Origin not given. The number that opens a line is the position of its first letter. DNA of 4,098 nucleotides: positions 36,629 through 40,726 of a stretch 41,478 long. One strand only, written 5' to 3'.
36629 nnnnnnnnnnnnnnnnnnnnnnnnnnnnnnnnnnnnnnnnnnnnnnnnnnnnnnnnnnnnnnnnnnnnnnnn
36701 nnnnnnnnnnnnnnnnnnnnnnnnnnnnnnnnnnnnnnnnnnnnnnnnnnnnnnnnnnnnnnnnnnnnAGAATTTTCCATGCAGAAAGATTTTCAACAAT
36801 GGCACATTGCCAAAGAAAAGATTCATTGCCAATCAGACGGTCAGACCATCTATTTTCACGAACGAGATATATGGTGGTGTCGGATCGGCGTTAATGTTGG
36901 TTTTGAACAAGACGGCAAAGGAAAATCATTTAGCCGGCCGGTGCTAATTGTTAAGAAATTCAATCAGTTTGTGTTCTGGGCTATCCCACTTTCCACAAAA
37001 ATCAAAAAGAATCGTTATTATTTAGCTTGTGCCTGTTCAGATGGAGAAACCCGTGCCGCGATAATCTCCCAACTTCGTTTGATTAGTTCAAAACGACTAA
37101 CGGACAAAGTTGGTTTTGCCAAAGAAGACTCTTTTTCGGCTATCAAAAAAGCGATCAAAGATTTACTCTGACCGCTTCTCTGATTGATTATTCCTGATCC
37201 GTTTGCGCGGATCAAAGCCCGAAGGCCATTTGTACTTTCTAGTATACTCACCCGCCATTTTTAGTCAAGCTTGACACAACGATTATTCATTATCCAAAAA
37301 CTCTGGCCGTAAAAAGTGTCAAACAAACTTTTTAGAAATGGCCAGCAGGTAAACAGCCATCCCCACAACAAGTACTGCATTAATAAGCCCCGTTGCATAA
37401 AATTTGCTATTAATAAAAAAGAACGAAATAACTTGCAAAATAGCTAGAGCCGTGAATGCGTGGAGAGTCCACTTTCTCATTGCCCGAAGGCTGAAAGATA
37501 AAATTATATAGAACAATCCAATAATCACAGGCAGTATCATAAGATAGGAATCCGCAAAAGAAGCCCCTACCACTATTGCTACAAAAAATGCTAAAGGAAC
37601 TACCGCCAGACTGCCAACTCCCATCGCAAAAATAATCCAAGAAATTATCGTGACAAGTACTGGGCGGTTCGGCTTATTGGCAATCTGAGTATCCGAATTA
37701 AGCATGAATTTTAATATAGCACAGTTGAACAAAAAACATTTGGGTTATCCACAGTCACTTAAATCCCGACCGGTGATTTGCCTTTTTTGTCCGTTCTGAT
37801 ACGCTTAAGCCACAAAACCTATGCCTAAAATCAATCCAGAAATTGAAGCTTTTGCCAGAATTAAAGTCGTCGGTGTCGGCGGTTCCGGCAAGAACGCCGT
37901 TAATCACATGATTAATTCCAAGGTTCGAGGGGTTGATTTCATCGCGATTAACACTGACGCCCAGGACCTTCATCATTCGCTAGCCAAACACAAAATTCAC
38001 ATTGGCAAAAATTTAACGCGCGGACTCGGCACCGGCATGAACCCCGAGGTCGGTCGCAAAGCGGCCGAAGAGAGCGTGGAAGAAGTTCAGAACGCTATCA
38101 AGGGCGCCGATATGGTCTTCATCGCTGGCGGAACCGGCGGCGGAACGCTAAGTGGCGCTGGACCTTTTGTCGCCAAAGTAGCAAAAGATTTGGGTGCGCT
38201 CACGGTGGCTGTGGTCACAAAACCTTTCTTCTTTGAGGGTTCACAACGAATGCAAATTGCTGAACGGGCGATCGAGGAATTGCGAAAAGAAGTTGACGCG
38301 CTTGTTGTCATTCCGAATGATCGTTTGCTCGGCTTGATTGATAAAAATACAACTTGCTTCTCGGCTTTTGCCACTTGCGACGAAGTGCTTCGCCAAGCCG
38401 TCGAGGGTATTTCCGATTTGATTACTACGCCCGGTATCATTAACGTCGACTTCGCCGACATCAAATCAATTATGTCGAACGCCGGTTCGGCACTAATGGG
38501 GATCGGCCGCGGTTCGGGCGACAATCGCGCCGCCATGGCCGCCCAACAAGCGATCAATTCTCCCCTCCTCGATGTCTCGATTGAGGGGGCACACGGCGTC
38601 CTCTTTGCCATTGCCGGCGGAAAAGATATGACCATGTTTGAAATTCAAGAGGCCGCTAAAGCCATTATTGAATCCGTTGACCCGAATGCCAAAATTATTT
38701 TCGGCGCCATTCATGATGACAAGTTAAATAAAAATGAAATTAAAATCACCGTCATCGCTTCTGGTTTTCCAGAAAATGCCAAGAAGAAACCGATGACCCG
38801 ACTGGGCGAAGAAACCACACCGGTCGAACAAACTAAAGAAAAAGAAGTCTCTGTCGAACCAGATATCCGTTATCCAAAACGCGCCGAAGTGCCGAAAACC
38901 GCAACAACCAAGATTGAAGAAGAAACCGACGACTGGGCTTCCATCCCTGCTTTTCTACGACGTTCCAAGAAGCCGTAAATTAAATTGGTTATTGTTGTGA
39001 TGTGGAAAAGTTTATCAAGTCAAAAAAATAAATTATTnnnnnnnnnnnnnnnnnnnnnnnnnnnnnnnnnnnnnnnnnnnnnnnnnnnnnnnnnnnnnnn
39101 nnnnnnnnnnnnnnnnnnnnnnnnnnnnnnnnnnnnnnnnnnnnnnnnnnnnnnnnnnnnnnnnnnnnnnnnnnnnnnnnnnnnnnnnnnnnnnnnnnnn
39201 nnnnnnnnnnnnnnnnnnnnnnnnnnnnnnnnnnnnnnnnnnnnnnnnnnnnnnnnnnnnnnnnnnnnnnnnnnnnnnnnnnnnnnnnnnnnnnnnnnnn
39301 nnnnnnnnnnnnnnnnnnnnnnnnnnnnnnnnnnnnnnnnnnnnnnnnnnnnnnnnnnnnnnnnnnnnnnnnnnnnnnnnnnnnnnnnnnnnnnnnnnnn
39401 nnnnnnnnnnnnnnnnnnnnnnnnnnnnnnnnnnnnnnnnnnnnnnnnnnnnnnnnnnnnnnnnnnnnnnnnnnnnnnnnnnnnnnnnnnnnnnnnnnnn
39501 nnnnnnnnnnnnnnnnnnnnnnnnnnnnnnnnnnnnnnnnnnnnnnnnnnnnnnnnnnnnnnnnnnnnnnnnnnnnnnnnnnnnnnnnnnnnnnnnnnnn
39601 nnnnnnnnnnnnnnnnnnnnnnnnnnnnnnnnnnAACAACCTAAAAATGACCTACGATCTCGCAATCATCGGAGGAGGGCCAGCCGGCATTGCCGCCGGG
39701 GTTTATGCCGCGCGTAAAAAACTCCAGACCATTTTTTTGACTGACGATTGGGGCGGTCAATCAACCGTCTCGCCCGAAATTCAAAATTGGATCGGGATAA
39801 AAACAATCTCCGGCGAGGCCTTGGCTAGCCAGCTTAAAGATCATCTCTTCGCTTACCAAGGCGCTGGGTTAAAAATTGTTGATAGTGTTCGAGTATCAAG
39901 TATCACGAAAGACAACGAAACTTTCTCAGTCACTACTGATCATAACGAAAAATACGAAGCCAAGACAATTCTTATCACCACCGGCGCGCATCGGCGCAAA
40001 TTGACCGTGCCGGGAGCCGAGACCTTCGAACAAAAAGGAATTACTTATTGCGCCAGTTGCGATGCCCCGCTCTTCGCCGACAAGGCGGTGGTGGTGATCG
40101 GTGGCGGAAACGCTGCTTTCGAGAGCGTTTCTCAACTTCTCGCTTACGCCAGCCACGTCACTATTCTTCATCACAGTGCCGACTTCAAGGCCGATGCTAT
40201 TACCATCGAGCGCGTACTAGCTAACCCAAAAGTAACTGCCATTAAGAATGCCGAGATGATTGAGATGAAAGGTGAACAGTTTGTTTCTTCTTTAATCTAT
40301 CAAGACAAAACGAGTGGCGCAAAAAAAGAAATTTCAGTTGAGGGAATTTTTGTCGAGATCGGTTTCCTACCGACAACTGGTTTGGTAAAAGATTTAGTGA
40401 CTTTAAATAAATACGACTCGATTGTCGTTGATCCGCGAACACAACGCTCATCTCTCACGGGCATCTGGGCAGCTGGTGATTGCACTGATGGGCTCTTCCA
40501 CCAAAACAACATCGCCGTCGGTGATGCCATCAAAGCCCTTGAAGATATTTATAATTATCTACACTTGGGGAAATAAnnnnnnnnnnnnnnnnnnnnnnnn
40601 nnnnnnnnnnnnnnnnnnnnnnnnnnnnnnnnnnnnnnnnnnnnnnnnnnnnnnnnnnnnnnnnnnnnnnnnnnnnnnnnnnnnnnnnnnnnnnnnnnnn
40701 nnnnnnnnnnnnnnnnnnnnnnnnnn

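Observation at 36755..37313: PemK/MazF-like toxin cassette bracketed by a 15-bp direct repeat that includes the ftsA stop codon, splitting ftsA from ftsZ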

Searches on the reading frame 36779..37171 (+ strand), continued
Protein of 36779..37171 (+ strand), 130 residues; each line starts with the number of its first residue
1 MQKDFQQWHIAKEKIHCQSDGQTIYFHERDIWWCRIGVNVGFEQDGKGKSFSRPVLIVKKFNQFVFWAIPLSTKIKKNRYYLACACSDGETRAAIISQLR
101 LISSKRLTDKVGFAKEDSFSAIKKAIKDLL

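Call 56: search_solved_structures(query=window:36779-37171:+, max_evalue=1, show_alignments=2)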
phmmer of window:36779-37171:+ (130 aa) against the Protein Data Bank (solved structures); distinct sequences matched with E-value up to 1: 7.
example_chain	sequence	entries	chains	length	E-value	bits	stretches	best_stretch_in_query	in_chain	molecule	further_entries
4of1_A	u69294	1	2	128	0.27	14.5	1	44-126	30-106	mRNA interferase MazF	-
2mf2_A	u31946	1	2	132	0.29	14.4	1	44-126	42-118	mRNA interferase MazF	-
4mzm_A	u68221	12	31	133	0.3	14.3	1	44-126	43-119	mRNA interferase MazF | MazF mRNA interferase | Endoribonuclease MazF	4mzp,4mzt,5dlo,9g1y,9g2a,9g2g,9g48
1ne8_A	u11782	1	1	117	0.39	14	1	30-126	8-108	conserved hypothetical protein YDCE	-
4mdx_A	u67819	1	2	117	0.4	13.9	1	30-126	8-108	mRNA interferase EndoA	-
4me7_A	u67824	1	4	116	0.43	13.8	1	30-126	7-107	mRNA interferase EndoA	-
10uq_A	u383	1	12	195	0.56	13.5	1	16-55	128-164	Cohesin domain number 3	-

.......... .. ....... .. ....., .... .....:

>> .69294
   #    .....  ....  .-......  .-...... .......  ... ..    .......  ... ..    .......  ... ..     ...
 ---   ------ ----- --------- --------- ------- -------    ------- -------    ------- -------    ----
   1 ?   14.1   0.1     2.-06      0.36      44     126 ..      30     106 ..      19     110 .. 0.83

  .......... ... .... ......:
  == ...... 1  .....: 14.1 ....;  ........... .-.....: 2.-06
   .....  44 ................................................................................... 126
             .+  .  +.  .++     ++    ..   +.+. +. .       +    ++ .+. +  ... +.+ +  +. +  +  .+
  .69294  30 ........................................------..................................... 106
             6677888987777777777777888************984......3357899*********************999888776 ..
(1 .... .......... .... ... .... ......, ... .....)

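Call 57: search_protein_families(library=ncbifam, proteins=[window:36779-37171:+], max_evalue=0.1)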
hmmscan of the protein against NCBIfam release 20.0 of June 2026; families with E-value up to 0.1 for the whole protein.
window:36779-37171:+ (130 aa): 1 family
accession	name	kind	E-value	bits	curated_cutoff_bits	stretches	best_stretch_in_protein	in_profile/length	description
NF047359.1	CptIN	equivalog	0.04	13.8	90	1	51-82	27-60/150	type III toxin-antitoxin system CptIN family toxin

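Call 58: search_protein_families(library=padloc, proteins=[window:36779-37171:+], max_evalue=0.1)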
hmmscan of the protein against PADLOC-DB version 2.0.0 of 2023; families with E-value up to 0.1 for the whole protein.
window:36779-37171:+ (130 aa): 0 families

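Call 65: predict_structure(alignment_id=A3)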
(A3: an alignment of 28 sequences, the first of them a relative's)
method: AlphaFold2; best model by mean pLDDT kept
length: 130 residues; sequences in the alignment: 28
mean_pLDDT: 82.6   pTM: 0.77
mean pLDDT of the five models: 82.6, 82.2, 70.9, 67.2, 60.1
residues with pLDDT >= 90: 66; 70-90: 40; 50-70: 12; < 50: 12
segments of 3 or more residues with pLDDT < 50: 38-44
pLDDT, mean of each block of 10 residues (from residue 1): 65 75 82 69 46 89 92 89 95 94 87 97 95
secondary structure, 60 per line:
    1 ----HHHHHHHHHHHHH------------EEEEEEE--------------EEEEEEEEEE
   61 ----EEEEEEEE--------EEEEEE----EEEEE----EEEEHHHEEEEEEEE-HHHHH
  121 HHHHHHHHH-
elements in order: H5-17 E30-36 E51-60 E65-72 E81-86 E91-95 E100-103 E107-114 H116-129

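Call 69: fold_search(model_id=the predicted structure, library=pdb)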
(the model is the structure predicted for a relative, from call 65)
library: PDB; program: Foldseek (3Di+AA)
matches with E <= 10: 556; with E <= 0.001: 113
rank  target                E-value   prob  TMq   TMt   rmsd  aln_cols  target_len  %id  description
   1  6kyt_H                9.2e-07  1.00  0.62  0.68   3.6       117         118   17  The structure of the M. tb toxin MazEF-mt1 complex (released 2020-08-05)
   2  5cr2_B                1.7e-06  1.00  0.65  0.77   3.2       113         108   19  E. coli MazF in complex with single strand DNA substrate analog (released 2016-04-06)
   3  4mdx_A                1.8e-06  1.00  0.63  0.70   3.3       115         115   18  Crystal structure of Bacillus subtilis MazF in complex with RNA (released 2013-10-23)
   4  6kys_B                2.2e-06  1.00  0.66  0.70   3.4       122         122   17  The structure of the M. tb toxin MazF-mt1 (released 2020-08-05)
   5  4mzp_E                2.3e-06  1.00  0.61  0.71   3.6       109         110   16  MazF from S. aureus crystal form III, C2221, 2.7 A (released 2014-05-21)
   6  1ne8                  2.3e-06  1.00  0.61  0.68   3.5       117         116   18  YDCE protein from Bacillus subtilis (released 2003-01-14)
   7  7du5_B                2.6e-06  1.00  0.65  0.71   3.4       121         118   17  The structure of the M.tb MazF-mt1 toxin in complex with a fragment of cognate antitoxin (released 2022-01-12)
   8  6kys_A                2.6e-06  1.00  0.63  0.69   3.5       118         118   17  The structure of the M. tb toxin MazF-mt1 (released 2020-08-05)
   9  6kyt_D                2.9e-06  1.00  0.61  0.66   3.8       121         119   18  The structure of the M. tb toxin MazEF-mt1 complex (released 2020-08-05)
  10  6l29_A                4.4e-06  1.00  0.64  0.69   4.1       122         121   17  The structure of the MazF-mt1 mutant (released 2020-08-05)
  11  6l29_B                4.6e-06  1.00  0.63  0.68   3.4       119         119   18  The structure of the MazF-mt1 mutant (released 2020-08-05)
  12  6kyt_B                4.6e-06  1.00  0.64  0.68   3.7       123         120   17  The structure of the M. tb toxin MazEF-mt1 complex (released 2020-08-05)
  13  6a6x_B                5.2e-06  1.00  0.62  0.72   3.7       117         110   17  The crystal structure of the Mtb MazE-MazF-mt9 complex (released 2019-07-03)
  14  9g7k_E                5.2e-06  1.00  0.63  0.69   4.0       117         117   15  Staphylococcus aureus MazF in complex with Nanobody 12 (released 2024-07-31)
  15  4mzp_C                5.8e-06  1.00  0.62  0.70   3.4       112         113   16  MazF from S. aureus crystal form III, C2221, 2.7 A (released 2014-05-21)
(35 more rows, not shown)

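Call 80: find_encoding_contigs(protein=P0002, flank=1000, max_places=3)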
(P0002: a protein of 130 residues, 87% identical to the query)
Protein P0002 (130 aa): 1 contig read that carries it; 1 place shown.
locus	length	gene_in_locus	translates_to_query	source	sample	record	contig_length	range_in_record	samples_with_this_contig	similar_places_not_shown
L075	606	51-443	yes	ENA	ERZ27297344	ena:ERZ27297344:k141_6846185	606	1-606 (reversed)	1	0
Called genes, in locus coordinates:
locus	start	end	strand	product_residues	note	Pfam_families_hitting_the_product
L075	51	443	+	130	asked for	PF02452:PemK_toxin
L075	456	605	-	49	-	?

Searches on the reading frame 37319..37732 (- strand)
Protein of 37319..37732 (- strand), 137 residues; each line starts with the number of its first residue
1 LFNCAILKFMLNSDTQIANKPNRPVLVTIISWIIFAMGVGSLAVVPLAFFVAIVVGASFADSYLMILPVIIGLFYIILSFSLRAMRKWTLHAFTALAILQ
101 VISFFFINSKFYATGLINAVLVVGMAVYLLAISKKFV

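Call 4: search_protein_families(library=pfam, proteins=[window:37319-37732:-], max_evalue=0.01)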
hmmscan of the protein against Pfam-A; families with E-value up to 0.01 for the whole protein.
window:37319-37732:- (137 aa): 0 families

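Call 33: find_homologous_proteins(query=window:37319-37732:-, max_evalue=0.001)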
Query window:37319-37732:- (137 aa): 2 proteins with E <= 0.001 among 51 candidates.
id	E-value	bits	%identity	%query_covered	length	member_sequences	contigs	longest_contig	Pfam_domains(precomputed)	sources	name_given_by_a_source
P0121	8.9e-70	251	100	93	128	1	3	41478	-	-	-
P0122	5.9e-39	151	70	91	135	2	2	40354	-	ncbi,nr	ncbi:MAG: hypothetical protein HYT47_01595 [Candidatus Vogelbacteria bacterium]|nr:hypothetical prot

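Call 34: find_encoding_contigs(protein=P0122, flank=5000, max_places=4)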
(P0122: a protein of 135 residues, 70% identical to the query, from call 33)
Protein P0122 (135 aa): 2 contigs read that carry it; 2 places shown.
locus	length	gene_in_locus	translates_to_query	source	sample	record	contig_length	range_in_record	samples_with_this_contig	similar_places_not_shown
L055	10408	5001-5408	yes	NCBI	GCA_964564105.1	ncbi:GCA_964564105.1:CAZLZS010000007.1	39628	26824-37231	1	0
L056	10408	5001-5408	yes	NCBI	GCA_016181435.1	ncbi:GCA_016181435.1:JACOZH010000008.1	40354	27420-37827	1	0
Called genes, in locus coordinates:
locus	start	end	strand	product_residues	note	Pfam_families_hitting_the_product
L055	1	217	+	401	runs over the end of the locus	PF08323:Glyco_transf_5, PF13439:Glyco_transf_4, PF13579:Glyco_trans_4_4, PF20706:GT4-conflict, PF00534:Glycos_transf_1, PF13692:Glyco_trans_1_4, PF13524:Glyco_trans_1_2 (weak)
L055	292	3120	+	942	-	PF00580:UvrD-helicase, PF01443:Viral_helicase1 (faint), PF13245:AAA_19, PF13361:UvrD_C, PF13538:UvrD_C_2 (faint), PF12705:PDDEXK_1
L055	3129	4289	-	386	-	PF07690:MFS_1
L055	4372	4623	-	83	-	PF05016:ParE_toxin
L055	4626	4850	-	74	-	-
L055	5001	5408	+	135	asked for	-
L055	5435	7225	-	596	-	PF00753:Lactamase_B, PF12706:Lactamase_B_2 (weak), PF22505:RNase_J_b_CASP, PF07521:RMMBL (weak), PF17770:RNase_J_C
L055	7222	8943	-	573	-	PF00496:SBP_bac_5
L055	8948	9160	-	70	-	PF03840:SecG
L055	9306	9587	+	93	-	-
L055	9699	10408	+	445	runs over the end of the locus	PF07549:Sec_GG (weak), PF21760:SecD_1st, PF22599:SecDF_P1_head, PF03176:MMPL, PF02355:SecD_SecF_C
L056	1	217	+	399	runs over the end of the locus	PF08323:Glyco_transf_5, PF13439:Glyco_transf_4, PF13579:Glyco_trans_4_4, PF20706:GT4-conflict, PF00534:Glycos_transf_1, PF13692:Glyco_trans_1_4, PF13524:Glyco_trans_1_2 (weak)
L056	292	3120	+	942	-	PF00580:UvrD-helicase, PF01443:Viral_helicase1 (faint), PF13245:AAA_19, PF13361:UvrD_C, PF13538:UvrD_C_2 (faint), PF12705:PDDEXK_1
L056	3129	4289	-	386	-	PF07690:MFS_1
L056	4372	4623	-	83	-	PF05016:ParE_toxin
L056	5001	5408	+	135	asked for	-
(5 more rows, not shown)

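Call 57: search_protein_families(library=ncbifam, proteins=[window:37319-37732:-], max_evalue=0.1)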
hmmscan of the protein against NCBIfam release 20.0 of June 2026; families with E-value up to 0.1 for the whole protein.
window:37319-37732:- (137 aa): 0 families

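Call 58: search_protein_families(library=padloc, proteins=[window:37319-37732:-], max_evalue=0.1)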
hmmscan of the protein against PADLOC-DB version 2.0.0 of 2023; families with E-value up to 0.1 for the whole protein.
window:37319-37732:- (137 aa): 0 families

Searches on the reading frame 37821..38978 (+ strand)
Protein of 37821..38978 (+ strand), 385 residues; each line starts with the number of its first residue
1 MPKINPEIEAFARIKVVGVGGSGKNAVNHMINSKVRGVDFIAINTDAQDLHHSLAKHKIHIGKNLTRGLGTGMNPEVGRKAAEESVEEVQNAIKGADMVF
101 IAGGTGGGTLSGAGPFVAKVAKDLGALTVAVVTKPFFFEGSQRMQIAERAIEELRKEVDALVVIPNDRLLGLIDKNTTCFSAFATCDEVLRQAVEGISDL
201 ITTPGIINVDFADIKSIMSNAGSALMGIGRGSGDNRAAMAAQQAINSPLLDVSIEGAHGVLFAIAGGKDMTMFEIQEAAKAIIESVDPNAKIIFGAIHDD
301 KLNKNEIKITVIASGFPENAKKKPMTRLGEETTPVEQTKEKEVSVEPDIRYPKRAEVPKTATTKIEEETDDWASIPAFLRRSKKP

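Call 4: search_protein_families(library=pfam, proteins=[window:37821-38978:+], max_evalue=0.01)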
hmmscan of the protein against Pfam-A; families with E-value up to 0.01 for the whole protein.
window:37821-38978:+ (385 aa): 4 families
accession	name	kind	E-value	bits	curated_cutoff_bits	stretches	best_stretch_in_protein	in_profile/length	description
PF00091.31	Tubulin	-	1.6e-46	159.4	33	1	13-173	1-189/190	Tubulin/FtsZ family, GTPase domain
PF12327.13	FtsZ_C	-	6e-32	110.3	27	1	222-316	1-94/95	FtsZ family, C-terminal domain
PF13809.12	Tubulin_2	-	0.0015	18.2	27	0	101-138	170-209/356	Tubulin like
PF13460.12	NAD_binding_10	-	0.002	18.4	27.2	0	84-123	49-87/184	NAD(P)H-binding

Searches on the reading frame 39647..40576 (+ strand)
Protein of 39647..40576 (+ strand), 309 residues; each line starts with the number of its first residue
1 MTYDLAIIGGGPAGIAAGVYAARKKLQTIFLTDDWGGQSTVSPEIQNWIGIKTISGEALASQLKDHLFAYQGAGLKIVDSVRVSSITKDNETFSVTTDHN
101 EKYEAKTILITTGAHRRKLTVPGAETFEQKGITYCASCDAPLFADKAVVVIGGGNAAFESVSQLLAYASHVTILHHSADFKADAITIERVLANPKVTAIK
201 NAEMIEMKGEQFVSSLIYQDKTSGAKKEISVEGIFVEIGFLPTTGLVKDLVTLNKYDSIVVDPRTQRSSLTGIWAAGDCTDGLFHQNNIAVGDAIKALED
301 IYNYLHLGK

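Call 94: search_protein_families(library=pfam, proteins=[window:39647-40576:+], max_evalue=0.00001)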
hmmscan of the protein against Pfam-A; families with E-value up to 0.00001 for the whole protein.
window:39647-40576:+ (309 aa): 5 families
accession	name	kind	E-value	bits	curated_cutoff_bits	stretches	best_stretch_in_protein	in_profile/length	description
PF07992.20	Pyr_redox_2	-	2.1e-40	139.4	26.1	1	3-291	1-288/291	Pyridine nucleotide-disulphide oxidoreductase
PF13738.12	Pyr_redox_3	-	1.6e-24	87.1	30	1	72-277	93-305/305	Pyridine nucleotide-disulphide oxidoreductase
PF03486.20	HI0933_like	-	2.3e-07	31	50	0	70-115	119-165/244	HI0933-like protein Rossmann domain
PF00070.33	Pyr_redox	-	3.3e-07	31.2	22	0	148-211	2-70/82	Pyridine nucleotide-disulphide oxidoreductase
PF01134.28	GIDA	-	4.5e-07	29.7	22.1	0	4-34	1-31/391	Glucose inhibited division protein A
